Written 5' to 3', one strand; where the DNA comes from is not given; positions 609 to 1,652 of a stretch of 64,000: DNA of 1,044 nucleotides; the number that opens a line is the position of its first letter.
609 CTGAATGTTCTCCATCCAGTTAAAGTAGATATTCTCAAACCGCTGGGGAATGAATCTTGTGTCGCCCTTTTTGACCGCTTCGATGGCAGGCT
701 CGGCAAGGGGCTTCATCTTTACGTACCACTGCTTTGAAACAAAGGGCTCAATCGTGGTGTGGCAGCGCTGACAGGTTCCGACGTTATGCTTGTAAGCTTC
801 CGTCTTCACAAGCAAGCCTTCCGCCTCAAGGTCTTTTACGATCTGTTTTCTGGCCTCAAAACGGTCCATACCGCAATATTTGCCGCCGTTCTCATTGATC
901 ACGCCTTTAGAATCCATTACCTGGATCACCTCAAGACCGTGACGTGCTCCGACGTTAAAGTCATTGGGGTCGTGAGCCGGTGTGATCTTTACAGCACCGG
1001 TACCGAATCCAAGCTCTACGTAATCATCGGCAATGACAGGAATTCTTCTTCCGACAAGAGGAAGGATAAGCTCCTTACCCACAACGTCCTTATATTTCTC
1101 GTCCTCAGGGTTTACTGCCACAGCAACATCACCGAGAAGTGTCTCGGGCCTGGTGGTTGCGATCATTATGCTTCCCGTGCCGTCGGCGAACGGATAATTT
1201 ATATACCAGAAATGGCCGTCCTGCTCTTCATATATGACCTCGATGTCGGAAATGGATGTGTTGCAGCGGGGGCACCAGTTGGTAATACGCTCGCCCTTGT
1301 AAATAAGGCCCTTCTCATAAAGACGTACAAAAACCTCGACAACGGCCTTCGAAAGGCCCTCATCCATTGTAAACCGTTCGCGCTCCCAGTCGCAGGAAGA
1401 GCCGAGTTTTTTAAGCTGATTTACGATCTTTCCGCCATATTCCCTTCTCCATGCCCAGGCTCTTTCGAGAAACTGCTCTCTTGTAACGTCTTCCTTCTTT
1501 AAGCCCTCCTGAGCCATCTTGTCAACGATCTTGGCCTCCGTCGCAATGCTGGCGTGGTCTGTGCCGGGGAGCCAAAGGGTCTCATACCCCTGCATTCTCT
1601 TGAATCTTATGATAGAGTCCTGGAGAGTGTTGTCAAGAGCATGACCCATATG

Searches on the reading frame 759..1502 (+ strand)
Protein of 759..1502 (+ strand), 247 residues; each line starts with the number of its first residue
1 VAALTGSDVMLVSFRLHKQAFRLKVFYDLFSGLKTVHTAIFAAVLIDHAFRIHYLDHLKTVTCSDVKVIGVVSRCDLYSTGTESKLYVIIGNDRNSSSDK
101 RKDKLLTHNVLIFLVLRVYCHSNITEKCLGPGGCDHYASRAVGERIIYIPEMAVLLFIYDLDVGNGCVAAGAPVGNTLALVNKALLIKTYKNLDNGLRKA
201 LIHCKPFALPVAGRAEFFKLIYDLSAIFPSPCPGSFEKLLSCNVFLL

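Call 71: search_protein_families(library=padloc, alignment_id=A3, max_evalue=0.00001)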
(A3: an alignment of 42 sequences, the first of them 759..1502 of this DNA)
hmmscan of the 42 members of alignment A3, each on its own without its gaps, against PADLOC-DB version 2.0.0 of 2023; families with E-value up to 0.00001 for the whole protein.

A. member 1, window:759-1502:+ (247 aa): 0 families

B. families by the number of members that match (of 42 scanned): 61 families (the first 25 are shown)
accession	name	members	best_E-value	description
PDLC00114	GajB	1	2.8e-122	UrvD helicase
PDLC03802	RTasHel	1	1.2e-119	DRT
PDLC00132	GajB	1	1.5e-113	UrvD helicase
PDLC00117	GajB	1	4e-92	UrvD helicase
PDLC00103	GajB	1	1.4e-66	UrvD helicase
PDLC00127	GajB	1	1.3e-65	UrvD helicase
PDLC00107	GajB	1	4.1e-56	UrvD helicase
PDLC00121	GajB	1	2e-55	UrvD helicase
PDLC00123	GajB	1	1.2e-54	UrvD helicase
PDLC00130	GajB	1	1.4e-53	UrvD helicase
PDLC00119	GajB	1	4.7e-53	UrvD helicase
PDLC00110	GajB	1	5.5e-46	UrvD helicase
PDLC00129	GajB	1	1.7e-44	UrvD helicase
PDLC00122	GajB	1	6e-44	UrvD helicase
PDLC00104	GajB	1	6e-43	UrvD helicase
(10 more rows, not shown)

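Call 72: search_protein_families(library=pfam, alignment_id=A3, max_evalue=1e-8)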
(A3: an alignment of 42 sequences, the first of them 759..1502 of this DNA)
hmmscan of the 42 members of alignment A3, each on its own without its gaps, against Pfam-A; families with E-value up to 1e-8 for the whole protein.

A. member 1, window:759-1502:+ (247 aa): 0 families

B. families by the number of members that match (of 42 scanned): 59 families (the first 25 are shown)
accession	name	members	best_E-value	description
PF02811.25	PHP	2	1.8e-60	PHP domain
PF02614.20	UxaC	1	3.3e-183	Glucuronate isomerase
PF01053.26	Cys_Met_Meta_PP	1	2.4e-120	Cys/Met metabolism PLP-dependent enzyme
PF00152.25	tRNA-synt_2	1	8.9e-120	tRNA synthetases class II (D, K and N)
PF07733.18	DNA_pol3_alpha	1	1e-102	Bacterial DNA polymerase III alpha NTPase domain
PF00580.27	UvrD-helicase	1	1.6e-95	UvrD/REP helicase N-terminal domain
PF01041.23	DegT_DnrJ_EryC1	1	8.9e-83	DegT/DnrJ/EryC1/StrS aminotransferase family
PF00118.29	Cpn60_TCP1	1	1.1e-78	TCP-1/cpn60 chaperonin family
PF13361.12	UvrD_C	1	1.7e-76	UvrD-like helicase C-terminal domain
PF01715.23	IPPT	1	4.1e-72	IPP transferase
PF19864.5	Radical_SAM_N2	1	6.2e-65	Radical SAM proteins, N-terminal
PF17657.6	DNA_pol3_finger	1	1.4e-62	Bacterial DNA polymerase III alpha subunit finger domain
PF01081.25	Aldolase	1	4.4e-61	KDPG and KHG aldolase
PF10105.14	DUF2344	1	2.6e-47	Uncharacterized protein conserved in bacteria (DUF2344)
PF00588.24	SpoU_methylase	1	9.5e-45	SpoU rRNA Methylase family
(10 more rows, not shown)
